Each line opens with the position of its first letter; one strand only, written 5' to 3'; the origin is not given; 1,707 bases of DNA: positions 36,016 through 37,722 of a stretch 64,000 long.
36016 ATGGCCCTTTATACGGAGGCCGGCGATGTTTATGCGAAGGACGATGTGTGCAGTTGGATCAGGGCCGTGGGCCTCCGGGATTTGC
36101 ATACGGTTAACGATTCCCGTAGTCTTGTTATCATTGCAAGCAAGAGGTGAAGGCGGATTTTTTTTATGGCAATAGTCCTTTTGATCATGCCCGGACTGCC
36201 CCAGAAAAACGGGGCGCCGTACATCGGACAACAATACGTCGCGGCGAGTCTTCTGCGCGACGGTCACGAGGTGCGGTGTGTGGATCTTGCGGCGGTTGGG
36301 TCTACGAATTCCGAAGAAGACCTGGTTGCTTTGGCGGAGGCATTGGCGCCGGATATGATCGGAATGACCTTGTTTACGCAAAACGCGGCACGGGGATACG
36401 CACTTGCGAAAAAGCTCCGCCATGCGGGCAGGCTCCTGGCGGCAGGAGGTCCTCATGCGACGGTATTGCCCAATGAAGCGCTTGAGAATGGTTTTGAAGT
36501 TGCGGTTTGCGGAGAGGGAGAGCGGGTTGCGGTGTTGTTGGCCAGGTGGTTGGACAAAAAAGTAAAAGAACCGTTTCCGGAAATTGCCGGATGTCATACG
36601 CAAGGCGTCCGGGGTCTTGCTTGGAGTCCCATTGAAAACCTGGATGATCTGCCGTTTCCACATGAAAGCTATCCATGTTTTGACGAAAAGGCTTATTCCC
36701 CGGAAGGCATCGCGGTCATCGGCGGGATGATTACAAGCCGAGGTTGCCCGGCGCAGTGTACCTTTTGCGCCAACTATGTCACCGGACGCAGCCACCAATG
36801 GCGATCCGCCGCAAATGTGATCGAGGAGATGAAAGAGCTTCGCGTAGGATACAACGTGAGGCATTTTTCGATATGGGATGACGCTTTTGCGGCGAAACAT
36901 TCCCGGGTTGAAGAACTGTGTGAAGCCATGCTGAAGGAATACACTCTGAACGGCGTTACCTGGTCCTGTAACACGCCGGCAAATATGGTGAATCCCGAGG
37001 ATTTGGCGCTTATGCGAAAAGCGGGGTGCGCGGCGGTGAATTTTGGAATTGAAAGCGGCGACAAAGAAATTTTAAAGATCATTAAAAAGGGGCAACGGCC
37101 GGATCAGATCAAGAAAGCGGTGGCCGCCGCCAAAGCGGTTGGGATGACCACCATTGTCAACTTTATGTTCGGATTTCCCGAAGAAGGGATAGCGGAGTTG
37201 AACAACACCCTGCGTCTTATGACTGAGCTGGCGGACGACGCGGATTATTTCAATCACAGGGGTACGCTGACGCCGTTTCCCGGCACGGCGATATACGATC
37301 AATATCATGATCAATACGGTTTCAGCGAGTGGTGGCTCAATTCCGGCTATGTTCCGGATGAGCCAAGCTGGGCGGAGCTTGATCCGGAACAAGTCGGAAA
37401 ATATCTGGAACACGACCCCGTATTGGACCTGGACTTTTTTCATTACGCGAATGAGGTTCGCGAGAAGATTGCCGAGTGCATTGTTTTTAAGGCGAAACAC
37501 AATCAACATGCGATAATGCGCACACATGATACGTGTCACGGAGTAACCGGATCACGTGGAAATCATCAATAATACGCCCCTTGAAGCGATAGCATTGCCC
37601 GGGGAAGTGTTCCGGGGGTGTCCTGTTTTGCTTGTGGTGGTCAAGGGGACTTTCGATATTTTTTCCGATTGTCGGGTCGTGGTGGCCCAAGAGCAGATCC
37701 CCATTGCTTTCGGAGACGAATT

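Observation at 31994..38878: Class-B radical SAM enzyme and SAM methyltransferases translationally coupled to, and bracketed by, two paralogous DUF2169 adaptor genes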

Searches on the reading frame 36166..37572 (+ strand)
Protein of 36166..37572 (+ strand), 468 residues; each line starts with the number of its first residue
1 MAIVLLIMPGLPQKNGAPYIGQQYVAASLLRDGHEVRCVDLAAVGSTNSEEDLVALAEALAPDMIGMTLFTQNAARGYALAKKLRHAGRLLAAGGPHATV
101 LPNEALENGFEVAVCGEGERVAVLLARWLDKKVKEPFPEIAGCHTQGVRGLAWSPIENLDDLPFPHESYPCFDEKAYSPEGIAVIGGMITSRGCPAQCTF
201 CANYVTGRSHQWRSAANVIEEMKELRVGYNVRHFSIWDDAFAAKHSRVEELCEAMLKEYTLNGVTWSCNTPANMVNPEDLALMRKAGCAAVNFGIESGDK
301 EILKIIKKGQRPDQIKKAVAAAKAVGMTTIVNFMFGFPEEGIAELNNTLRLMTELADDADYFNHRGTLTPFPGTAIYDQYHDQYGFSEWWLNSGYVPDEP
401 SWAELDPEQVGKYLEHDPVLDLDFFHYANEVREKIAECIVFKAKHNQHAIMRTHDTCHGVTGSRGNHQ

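Call 4: search_protein_families(library=pfam, proteins=[window:36166-37572:+], max_evalue=0.01)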
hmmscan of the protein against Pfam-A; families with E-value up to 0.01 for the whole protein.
window:36166-37572:+ (468 aa): 2 families
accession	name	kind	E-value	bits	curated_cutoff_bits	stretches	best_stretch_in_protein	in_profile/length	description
PF04055.27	Radical_SAM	-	6.7e-28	98.4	29.5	1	188-351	1-165/166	Radical SAM superfamily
PF02310.24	B12-binding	-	3.5e-16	59.6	32.1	1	19-122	14-117/121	B12 binding domain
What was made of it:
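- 36166..37572 (+): B12-binding (class B) radical SAM enzyme. PF02310 plus PF04055, with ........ (call 4).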

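Call 7: search_protein_families(library=ncbifam, proteins=[window:36166-37572:+], max_evalue=0.01)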
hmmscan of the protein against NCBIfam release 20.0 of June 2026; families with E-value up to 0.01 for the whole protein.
window:36166-37572:+ (468 aa): 37 families (the best 25 are shown)
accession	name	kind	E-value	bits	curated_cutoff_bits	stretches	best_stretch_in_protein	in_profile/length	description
NF050148.1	rSAM_ApyD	equivalog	1.5e-40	139.2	750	1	18-384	24-397/645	RiPP biosynthesis radical SAM protein ApyD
TIGR03471.1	HpnJ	equivalog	2.1e-36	125.8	577.6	1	71-383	78-390/472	hopanoid biosynthesis associated radical SAM protein HpnJ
TIGR02026.1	BchE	equivalog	2e-32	112.7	481.35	1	18-384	21-391/497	magnesium-protoporphyrin IX monomethyl ester anaerobic oxidative cyclase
TIGR04013.1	B12_SAM_MJ_1487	hypoth_equivalog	2e-31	109.2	251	1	48-377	30-354/382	TIGR04013 family B12-binding domain/radical SAM domain-containing protein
TIGR04479.1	bcpD_PhpK_rSAM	subfamily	1.4e-30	106.2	600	1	173-358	229-412/504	PhpK family radical SAM P-methyltransferase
TIGR04072.2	rSAM_ladder_B12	equivalog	1.2e-28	99.9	360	1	20-366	19-359/443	lipid biosynthesis B12-binding/radical SAM protein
NF033070.1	rSAM_AprD4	equivalog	1.1e-23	83.9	500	1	59-382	87-392/456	AprD4 family radical SAM diol-dehydratase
TIGR04014.1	B12_SAM_MJ_0865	equivalog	1.7e-23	83.1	360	1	79-377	59-355/434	methyl-coenzyme M reductase glutamine C-methyltransferase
TIGR03975.1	rSAM_ocin_1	subfamily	3.6e-22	78.6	281.85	1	53-355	120-430/606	RiPP maturation radical SAM C-methyltransferase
TIGR04367.1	HpnR_B12_rSAM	equivalog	4.8e-21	74.9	650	1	20-378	23-371/490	hopanoid C-3 methylase HpnR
TIGR04385.1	B12_rSAM_cofa1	equivalog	1.4e-20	74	450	1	91-357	102-366/438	B12 lower ligand biosynthesis radical SAM protein BzaD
NF038361.1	rSAM_Sden_1168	equivalog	6.4e-18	64.6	575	1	5-352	66-448/560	Sden_1168 family B12-binding radical SAM P-methyltransferase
TIGR04295.1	B12_rSAM_oligo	hypoth_equivalog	2e-16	59.7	400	1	24-379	30-383/422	TIGR04295 family B12-binding domain-containing radical SAM protein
NF040542.1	rSAM_RCCLKC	equivalog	7.4e-14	51.7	450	1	64-335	53-330/423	arsinothricin biosynthesis radical SAM protein ArsL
NF045585.1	rSAM_slr0320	equivalog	7.6e-14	51.1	775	1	187-350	237-404/511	photosystem II high light acclimation radical SAM protein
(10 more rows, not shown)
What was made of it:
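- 36166..37572 (+): All NCBIfam equivalogs score far below their cut-offs (call 7).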

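Call 10: find_homologous_proteins(query=window:36166-37572:+, max_evalue=1e-20)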
Query window:36166-37572:+ (468 aa): 1072 proteins with E <= 1e-20 among 8000 candidates; the best 120 are listed.
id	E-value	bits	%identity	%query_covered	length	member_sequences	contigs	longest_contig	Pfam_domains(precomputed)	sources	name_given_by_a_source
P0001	0.0e+0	1103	100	100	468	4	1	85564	PF04055.28,PF02310.25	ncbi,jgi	-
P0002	2.7e-212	724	70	97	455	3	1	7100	PF04055.28,PF02310.25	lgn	-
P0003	3.5e-212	724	69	96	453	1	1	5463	PF04055.28,PF02310.25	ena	-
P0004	2.5e-188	645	67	88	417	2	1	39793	PF04055.28,PF02310.25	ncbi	-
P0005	1.3e-187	643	67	88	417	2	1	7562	PF04055.28,PF02310.25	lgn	-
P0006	4.7e-186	637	61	96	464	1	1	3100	PF04055.28,PF02310.25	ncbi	-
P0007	5.0e-184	631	62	95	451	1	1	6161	PF04055.28,PF02310.25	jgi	jgi:radical SAM superfamily enzyme YgiQ (UPF0313 family)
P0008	1.3e-180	619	59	97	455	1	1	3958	PF04055.28,PF02310.25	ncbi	-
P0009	1.0e-179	617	60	97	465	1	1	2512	PF04055.28,PF02310.25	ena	-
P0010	1.2e-178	613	60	96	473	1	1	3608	PF04055.28,PF02310.25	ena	-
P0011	2.0e-176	606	59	96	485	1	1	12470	PF04055.28,PF02310.25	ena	-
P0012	5.1e-176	604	60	96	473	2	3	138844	PF04055.28,PF02310.25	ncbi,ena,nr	ncbi:MAG: hypothetical protein CMH57_00250 [Myxococcales bacterium]|nr:hypothetical protein [Myxococ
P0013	1.5e-175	603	60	96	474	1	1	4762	PF04055.28,PF02310.25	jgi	jgi:anaerobic magnesium-protoporphyrin IX monomethyl ester cyclase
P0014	9.9e-175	600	59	97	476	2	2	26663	PF04055.28,PF02310.25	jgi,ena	-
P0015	1.4e-174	600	58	99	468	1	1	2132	PF04055.28,PF02310.25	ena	-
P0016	1.6e-174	599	59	95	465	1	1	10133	PF04055.28,PF02310.25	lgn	-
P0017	5.4e-174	598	58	99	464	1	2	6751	PF04055.28,PF02310.25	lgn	-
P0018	2.1e-172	592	58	97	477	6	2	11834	PF04055.28,PF02310.25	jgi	-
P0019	3.6e-172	592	59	96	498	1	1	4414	PF04055.28,PF02310.25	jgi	jgi:anaerobic magnesium-protoporphyrin IX monomethyl ester cyclase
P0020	5.2e-172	591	59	97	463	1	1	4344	PF04055.28,PF02310.25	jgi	-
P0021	1.2e-171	590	58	97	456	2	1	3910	PF04055.28,PF02310.25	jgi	jgi:anaerobic magnesium-protoporphyrin IX monomethyl ester cyclase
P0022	1.6e-171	589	57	98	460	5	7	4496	PF04055.28,PF02310.25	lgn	-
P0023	2.3e-171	589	58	96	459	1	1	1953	PF04055.28,PF02310.25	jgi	-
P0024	7.8e-171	587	57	99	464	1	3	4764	PF04055.28,PF02310.25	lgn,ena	-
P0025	3.0e-170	585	58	97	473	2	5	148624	PF04055.28,PF02310.25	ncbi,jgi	jgi:radical SAM superfamily enzyme YgiQ (UPF0313 family)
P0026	7.9e-170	584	57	97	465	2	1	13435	PF04055.28,PF19864.6,PF02310.25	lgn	-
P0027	9.2e-170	584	57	97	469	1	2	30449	PF04055.28,PF02310.25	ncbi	-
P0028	1.5e-169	583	58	96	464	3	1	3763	PF04055.28,PF02310.25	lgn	-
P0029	3.6e-169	582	58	97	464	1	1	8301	PF04055.28,PF02310.25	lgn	-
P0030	5.5e-169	581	58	97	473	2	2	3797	PF04055.28,PF19864.6,PF02310.25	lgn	-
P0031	6.1e-169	581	57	97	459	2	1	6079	PF04055.28,PF02310.25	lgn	-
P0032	1.6e-168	580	58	97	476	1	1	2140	PF04055.28,PF02310.25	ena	-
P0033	2.4e-168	579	56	97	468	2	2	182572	PF04055.28,PF19864.6,PF02310.25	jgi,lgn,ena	-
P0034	5.3e-167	575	56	96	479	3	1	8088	PF04055.28,PF02310.25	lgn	-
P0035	2.8e-166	572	56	97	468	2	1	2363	PF04055.28,PF02310.25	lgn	-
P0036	1.2e-165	570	56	97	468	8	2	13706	PF04055.28,PF02310.25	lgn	-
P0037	1.5e-165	570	55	99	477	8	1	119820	PF04055.28,PF02310.25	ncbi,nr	ncbi:MAG: B12-binding domain-containing radical SAM protein [Candidatus Eisenbacteria bacterium]|nr:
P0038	1.6e-165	570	58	93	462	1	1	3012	PF04055.28,PF02310.25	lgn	-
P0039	3.3e-165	569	55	97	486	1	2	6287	PF04055.28,PF02310.25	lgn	-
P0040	6.6e-165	568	60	93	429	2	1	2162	PF04055.28,PF02310.25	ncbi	-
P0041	9.0e-165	567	56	97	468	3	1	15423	PF04055.28,PF02310.25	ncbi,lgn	-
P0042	1.8e-164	566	56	97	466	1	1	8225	PF04055.28,PF02310.25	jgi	jgi:radical SAM superfamily enzyme YgiQ (UPF0313 family)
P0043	2.3e-164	566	55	97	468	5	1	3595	PF04055.28,PF02310.25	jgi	jgi:radical SAM superfamily enzyme YgiQ (UPF0313 family)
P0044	3.0e-164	566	56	96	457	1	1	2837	PF04055.28,PF02310.25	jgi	-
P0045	5.3e-164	565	56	97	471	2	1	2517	PF04055.28,PF02310.25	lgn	-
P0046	8.5e-164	564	57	96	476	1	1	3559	PF04055.28,PF02310.25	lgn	-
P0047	3.5e-163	562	55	97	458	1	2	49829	PF04055.28,PF02310.25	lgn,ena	-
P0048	4.0e-163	562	55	97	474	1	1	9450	PF04055.28,PF02310.25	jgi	-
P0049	4.6e-163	562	57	97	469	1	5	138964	PF04055.28,PF02310.25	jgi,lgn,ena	-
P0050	6.1e-163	561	56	97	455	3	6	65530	PF04055.28,PF02310.25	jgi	jgi:anaerobic magnesium-protoporphyrin IX monomethyl ester cyclase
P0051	6.4e-163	561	56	97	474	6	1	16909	PF04055.28,PF19864.6,PF02310.25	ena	-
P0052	6.7e-163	561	56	97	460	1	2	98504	PF04055.28,PF02310.25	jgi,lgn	jgi:anaerobic magnesium-protoporphyrin IX monomethyl ester cyclase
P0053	6.8e-163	561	57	95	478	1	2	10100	PF04055.28,PF02310.25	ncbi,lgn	-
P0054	1.2e-162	560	56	97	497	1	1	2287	PF04055.28,PF02310.25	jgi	-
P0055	1.9e-162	560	56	97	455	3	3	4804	PF04055.28,PF02310.25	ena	-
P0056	2.0e-162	560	54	97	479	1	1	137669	PF04055.28,PF02310.25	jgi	-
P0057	2.4e-162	559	56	97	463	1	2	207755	PF04055.28,PF02310.25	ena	-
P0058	3.1e-162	559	57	95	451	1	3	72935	PF04055.28,PF02310.25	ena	-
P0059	3.5e-162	559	56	97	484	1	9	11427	PF04055.28,PF02310.25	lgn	-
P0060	1.3e-161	557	56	97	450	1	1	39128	PF04055.28,PF02310.25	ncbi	-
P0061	2.1e-161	556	56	97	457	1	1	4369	PF04055.28,PF02310.25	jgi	jgi:anaerobic magnesium-protoporphyrin IX monomethyl ester cyclase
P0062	2.6e-161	556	56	97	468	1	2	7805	PF04055.28,PF19864.6,PF02310.25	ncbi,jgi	jgi:anaerobic magnesium-protoporphyrin IX monomethyl ester cyclase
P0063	3.0e-161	556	57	95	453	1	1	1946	PF04055.28,PF02310.25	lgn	-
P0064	3.6e-161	555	57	96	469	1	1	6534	PF04055.28,PF02310.25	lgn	-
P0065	7.2e-161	554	56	96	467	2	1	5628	PF04055.28,PF02310.25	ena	-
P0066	7.6e-161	554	56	96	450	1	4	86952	PF04055.28,PF02310.25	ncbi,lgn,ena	-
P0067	1.2e-160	554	56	96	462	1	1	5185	PF04055.28,PF02310.25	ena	-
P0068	1.4e-160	553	56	96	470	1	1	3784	PF04055.28,PF02310.25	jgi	-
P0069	1.5e-160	553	58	97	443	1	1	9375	PF04055.28,PF02310.25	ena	-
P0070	2.1e-160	553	56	96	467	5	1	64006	PF04055.28,PF02310.25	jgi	-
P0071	3.8e-160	552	56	96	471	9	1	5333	PF04055.28,PF02310.25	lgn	-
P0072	4.0e-160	552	56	97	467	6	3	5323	PF04055.28,PF02310.25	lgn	-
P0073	4.2e-160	552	54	96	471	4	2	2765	PF04055.28,PF02310.25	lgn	-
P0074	6.1e-160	551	55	96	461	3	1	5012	PF04055.28,PF02310.25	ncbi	-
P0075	8.0e-160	551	55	96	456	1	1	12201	PF04055.28,PF02310.25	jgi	jgi:radical SAM superfamily enzyme YgiQ (UPF0313 family)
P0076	8.9e-160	551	57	95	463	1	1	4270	PF04055.28,PF02310.25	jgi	-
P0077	1.2e-159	550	57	97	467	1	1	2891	PF04055.28,PF02310.25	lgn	-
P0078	1.5e-159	550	58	96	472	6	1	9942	PF04055.28,PF02310.25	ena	-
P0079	1.9e-159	550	56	97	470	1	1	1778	PF04055.28,PF02310.25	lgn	-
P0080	2.0e-159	550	57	93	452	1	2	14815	PF04055.28,PF02310.25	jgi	jgi:radical SAM superfamily enzyme YgiQ (UPF0313 family)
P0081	3.1e-159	549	55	97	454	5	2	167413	PF04055.28,PF02310.25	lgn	-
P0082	4.3e-159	549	55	97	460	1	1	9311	PF04055.28,PF02310.25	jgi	jgi:anaerobic magnesium-protoporphyrin IX monomethyl ester cyclase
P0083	5.0e-159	548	57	97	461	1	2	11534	PF04055.28,PF02310.25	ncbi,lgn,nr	ncbi:MAG: B12-binding domain-containing radical SAM protein [Nitrospirae bacterium]|nr:B12-binding d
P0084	5.3e-159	548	56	97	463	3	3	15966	PF04055.28,PF02310.25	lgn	-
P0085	7.1e-159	548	55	97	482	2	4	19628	PF04055.28,PF02310.25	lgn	-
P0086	7.5e-159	548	54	92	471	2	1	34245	PF04055.28,PF02310.25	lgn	-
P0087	7.8e-159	548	54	97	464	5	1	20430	PF04055.28,PF02310.25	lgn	-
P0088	8.7e-159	548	55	96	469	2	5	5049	PF04055.28,PF02310.25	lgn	-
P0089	2.3e-158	546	56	97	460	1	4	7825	PF04055.28,PF02310.25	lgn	-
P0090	2.5e-158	546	55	97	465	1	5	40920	PF04055.28,PF02310.25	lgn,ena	-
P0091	8.6e-158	544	56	97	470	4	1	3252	PF04055.28,PF02310.25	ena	-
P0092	1.1e-157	544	55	96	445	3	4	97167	PF04055.28,PF02310.25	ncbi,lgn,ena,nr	ncbi:MAG: radical SAM protein [Deltaproteobacteria bacterium]|nr:radical SAM protein [Deltaproteobac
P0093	3.2e-157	542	54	97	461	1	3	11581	PF04055.28,PF02310.25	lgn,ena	-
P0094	6.7e-157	541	55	96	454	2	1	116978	PF04055.28,PF02310.25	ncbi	-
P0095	8.1e-157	541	55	97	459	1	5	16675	PF04055.28,PF02310.25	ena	-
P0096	1.4e-156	540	54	96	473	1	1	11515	PF04055.28,PF19864.6,PF02310.25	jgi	-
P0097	1.7e-156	540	53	96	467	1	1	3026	PF04055.28,PF02310.25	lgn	-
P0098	2.5e-156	539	55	96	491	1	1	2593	PF04055.28,PF02310.25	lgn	-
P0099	3.4e-156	539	54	97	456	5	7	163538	PF04055.28,PF02310.25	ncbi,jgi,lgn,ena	-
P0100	4.6e-156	539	56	93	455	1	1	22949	PF04055.28,PF02310.25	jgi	-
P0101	1.6e-155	537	54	97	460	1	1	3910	PF04055.28,PF02310.25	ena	-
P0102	1.7e-155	537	56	97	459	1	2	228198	PF04055.28,PF02310.25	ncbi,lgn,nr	ncbi:MAG: B12-binding domain-containing radical SAM protein [Deltaproteobacteria bacterium]|nr:B12-b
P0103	2.4e-155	536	60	84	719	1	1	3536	PF04055.28,PF02310.25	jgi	-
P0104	2.8e-155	536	55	96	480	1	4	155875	PF04055.28,PF02310.25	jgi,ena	-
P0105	7.7e-155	534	60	84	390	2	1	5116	PF04055.28,PF02310.25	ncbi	ncbi:MAG: radical SAM protein, partial [Myxococcota bacterium]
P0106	4.9e-154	532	56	96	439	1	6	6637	PF04055.28,PF02310.25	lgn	-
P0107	6.2e-154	532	56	97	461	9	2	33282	PF04055.28,PF02310.25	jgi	jgi:anaerobic magnesium-protoporphyrin IX monomethyl ester cyclase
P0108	7.8e-154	531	52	97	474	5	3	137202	PF04055.28,PF02310.25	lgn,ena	-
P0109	8.2e-154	531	54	97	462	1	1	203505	PF04055.28,PF02310.25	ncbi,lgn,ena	-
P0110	1.5e-153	530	55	95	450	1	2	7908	PF04055.28,PF02310.25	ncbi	-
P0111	1.9e-153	530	53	96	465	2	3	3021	PF04055.28,PF02310.25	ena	-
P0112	3.3e-153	529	53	96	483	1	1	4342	PF04055.28,PF02310.25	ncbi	-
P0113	4.8e-153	529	54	97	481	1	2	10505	PF04055.28,PF02310.25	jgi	jgi:anaerobic magnesium-protoporphyrin IX monomethyl ester cyclase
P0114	9.8e-153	528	53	98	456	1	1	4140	PF04055.28,PF02310.25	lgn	-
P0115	2.1e-152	526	53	97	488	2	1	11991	PF04055.28,PF02310.25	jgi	-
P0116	4.8e-152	525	54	98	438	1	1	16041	PF04055.28,PF02310.25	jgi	jgi:anaerobic magnesium-protoporphyrin IX monomethyl ester cyclase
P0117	8.2e-152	525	54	96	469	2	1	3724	PF04055.28,PF02310.25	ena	-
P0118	9.4e-152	524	55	97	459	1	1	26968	PF04055.28,PF02310.25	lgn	-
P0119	1.4e-150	520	55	96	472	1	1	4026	PF04055.28,PF02310.25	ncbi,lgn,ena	-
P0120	3.4e-149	516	53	92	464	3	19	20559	PF04055.28,PF02310.25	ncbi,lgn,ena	-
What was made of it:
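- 36166..37572 (+): The family is large, with more than 1000 hits and 53-70% identity among the top 120 (call 10).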

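Call 11: find_encoding_contigs(protein=P0012, flank=10000, max_places=2)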
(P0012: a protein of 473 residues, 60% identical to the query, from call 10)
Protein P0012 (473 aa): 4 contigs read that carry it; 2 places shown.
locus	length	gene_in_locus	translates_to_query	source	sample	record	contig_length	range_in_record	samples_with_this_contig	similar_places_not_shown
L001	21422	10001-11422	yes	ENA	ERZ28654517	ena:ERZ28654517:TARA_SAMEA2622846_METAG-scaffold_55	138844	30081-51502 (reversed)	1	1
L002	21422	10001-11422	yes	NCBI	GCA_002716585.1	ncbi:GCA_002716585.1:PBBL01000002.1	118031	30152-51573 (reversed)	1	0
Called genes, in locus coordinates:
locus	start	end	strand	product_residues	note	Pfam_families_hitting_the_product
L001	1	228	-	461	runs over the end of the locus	PF00289:Biotin_carb_N, PF02786:CPSase_L_D2, PF02222:ATP-grasp, PF07478:Dala_Dala_lig_C (weak), PF02785:Biotin_carb_C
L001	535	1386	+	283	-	PF00702:Hydrolase (faint), PF13344:Hydrolase_6, PF13242:Hydrolase_like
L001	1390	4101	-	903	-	PF01804:Penicil_amidase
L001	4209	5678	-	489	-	PF02113:Peptidase_S13, PF13354:Beta-lactamase2 (weak)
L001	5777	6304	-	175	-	PF03330:DPBB_1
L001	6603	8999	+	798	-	PF07719:TPR_2 (faint), PF13174:TPR_6 (faint), PF13181:TPR_8 (faint), PF13428:TPR_14 (faint), PF13525:YfiO (faint), PF13432:TPR_16 (weak), PF14559:TPR_19 (weak), PF01464:SLT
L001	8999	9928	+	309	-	PF08100:Dimerisation (faint), PF00891:Methyltransf_2, PF08241:Methyltransf_11 (weak), PF08242:Methyltransf_12, PF13649:Methyltransf_25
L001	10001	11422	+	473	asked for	PF02310:B12-binding, PF04055:Radical_SAM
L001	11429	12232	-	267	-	PF00633:HHH (faint), PF12836:HHH_3, PF03934:T2SSK (weak)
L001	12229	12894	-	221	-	-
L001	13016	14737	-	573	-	PF14716:HHH_8, PF14520:HHH_5, PF14791:DNA_pol_B_thumb, PF02811:PHP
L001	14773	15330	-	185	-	PF01765:RRF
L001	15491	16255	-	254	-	PF00696:AA_kinase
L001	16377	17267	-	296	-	PF25025:EF-Ts_N (weak), PF00889:EF_TS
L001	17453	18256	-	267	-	PF00318:Ribosomal_S2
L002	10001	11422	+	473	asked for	PF02310:B12-binding, PF04055:Radical_SAM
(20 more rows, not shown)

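Call 12: find_encoding_contigs(protein=P0037, flank=10000, max_places=2)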
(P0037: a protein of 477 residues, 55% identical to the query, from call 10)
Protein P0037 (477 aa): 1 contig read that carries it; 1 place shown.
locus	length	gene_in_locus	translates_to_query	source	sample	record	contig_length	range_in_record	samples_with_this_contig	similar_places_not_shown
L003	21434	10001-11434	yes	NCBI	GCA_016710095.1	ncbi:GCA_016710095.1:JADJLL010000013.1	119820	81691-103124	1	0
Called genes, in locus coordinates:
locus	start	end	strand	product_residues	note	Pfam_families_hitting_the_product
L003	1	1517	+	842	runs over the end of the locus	PF00069:Pkinase, PF07714:PK_Tyr_Ser-Thr, PF01636:APH (weak), PF07676:PD40 (faint), PF26549:Tricorn_N (faint)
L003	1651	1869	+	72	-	-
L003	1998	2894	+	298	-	-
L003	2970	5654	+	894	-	PF00069:Pkinase, PF01636:APH (faint), PF03109:ABC1 (faint), PF07714:PK_Tyr_Ser-Thr, PF00930:DPPIV_N (faint), PF26549:Tricorn_N (weak), PF26550:Tricorn_2nd (faint), PF26549:Tricorn_N, +1 more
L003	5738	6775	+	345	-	-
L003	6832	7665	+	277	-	PF03372:Exo_endo_phos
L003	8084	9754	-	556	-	PF05960:DUF885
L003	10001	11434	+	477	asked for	PF02310:B12-binding, PF04055:Radical_SAM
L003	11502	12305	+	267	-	-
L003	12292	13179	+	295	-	-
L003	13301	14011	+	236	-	PF13489:Methyltransf_23 (weak), PF08241:Methyltransf_11 (weak), PF08242:Methyltransf_12 (weak), PF13649:Methyltransf_25 (weak)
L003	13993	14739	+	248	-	PF05721:PhyH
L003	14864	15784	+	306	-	-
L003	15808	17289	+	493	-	PF13860:FlgD_ig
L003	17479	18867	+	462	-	PF00595:PDZ (faint), PF17820:PDZ_6 (weak), PF00561:Abhydrolase_1 (weak), PF12697:Abhydrolase_6 (weak), PF12146:Hydrolase_4 (faint)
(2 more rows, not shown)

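Call 13: find_encoding_contigs(protein=P0102, flank=10000, max_places=2)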
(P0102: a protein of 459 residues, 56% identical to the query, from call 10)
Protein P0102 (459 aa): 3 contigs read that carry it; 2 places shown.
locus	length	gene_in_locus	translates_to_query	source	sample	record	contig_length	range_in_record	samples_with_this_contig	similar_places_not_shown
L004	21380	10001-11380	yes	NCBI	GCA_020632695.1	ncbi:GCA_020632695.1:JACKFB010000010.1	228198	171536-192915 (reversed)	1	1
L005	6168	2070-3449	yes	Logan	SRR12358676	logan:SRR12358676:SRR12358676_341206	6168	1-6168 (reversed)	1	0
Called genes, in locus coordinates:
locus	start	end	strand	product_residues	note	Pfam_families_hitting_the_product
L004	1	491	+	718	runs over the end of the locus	PF00378:ECH_1, PF16113:ECH_2, PF02737:3HCDH_N, PF00725:3HCDH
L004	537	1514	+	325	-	-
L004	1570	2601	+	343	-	PF00756:Esterase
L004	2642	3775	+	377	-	-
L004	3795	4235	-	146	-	PF00571:CBS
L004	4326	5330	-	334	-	-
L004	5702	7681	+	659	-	PF01590:GAF, PF13185:GAF_2 (faint), PF00512:HisKA (weak), PF02518:HATPase_c, PF00072:Response_reg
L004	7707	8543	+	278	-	PF01135:PCMT, PF13489:Methyltransf_23, PF01209:Ubie_methyltran (weak), PF08241:Methyltransf_11, PF08242:Methyltransf_12, PF13649:Methyltransf_25, PF13847:Methyltransf_31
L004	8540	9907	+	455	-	-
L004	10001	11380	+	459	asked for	PF02310:B12-binding, PF04055:Radical_SAM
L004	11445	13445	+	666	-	-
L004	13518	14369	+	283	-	-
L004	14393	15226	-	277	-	PF00106:adh_short, PF08659:KR, PF13561:adh_short_C2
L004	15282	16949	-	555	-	PF18158:AidB_N, PF02770:Acyl-CoA_dh_M, PF00441:Acyl-CoA_dh_1, PF08028:Acyl-CoA_dh_2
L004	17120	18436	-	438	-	PF02127:Peptidase_M18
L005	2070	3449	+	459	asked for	PF02310:B12-binding, PF04055:Radical_SAM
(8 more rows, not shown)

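Call 14: find_encoding_contigs(protein=P0001, flank=10000, max_places=2)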
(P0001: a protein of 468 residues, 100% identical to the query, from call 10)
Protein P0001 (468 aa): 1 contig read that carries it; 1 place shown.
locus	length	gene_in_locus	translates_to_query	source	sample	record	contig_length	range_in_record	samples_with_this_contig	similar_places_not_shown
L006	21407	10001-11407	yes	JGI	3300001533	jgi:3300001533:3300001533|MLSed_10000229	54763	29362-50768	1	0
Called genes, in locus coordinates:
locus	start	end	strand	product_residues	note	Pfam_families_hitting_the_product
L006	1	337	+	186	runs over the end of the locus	PF13503:DUF4123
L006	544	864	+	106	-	PF05488:PAAR_motif (faint)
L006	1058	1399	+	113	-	-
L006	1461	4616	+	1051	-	PF13620:CarboxypepD_reg (faint)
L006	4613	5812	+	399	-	-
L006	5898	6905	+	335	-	PF13489:Methyltransf_23 (weak), PF08241:Methyltransf_11, PF08242:Methyltransf_12 (faint), PF13649:Methyltransf_25 (faint), PF13847:Methyltransf_31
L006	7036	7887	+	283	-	-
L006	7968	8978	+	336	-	PF09937:DUF2169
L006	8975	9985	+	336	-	PF00891:Methyltransf_2, PF05175:MTS, PF08241:Methyltransf_11 (weak), PF08242:Methyltransf_12, PF13649:Methyltransf_25, PF13847:Methyltransf_31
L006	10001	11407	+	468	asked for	PF02310:B12-binding, PF04055:Radical_SAM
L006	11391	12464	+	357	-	PF09937:DUF2169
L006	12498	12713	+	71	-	-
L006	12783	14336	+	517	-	PF16697:Yop-YscD_cpl, PF00498:FHA, PF01590:GAF, PF13185:GAF_2, PF13492:GAF_3 (weak), PF00512:HisKA (weak)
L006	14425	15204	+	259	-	-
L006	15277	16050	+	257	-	-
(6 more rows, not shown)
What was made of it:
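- Checked: The JGI call of 335 aa (call 14) would cut the ribbon.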
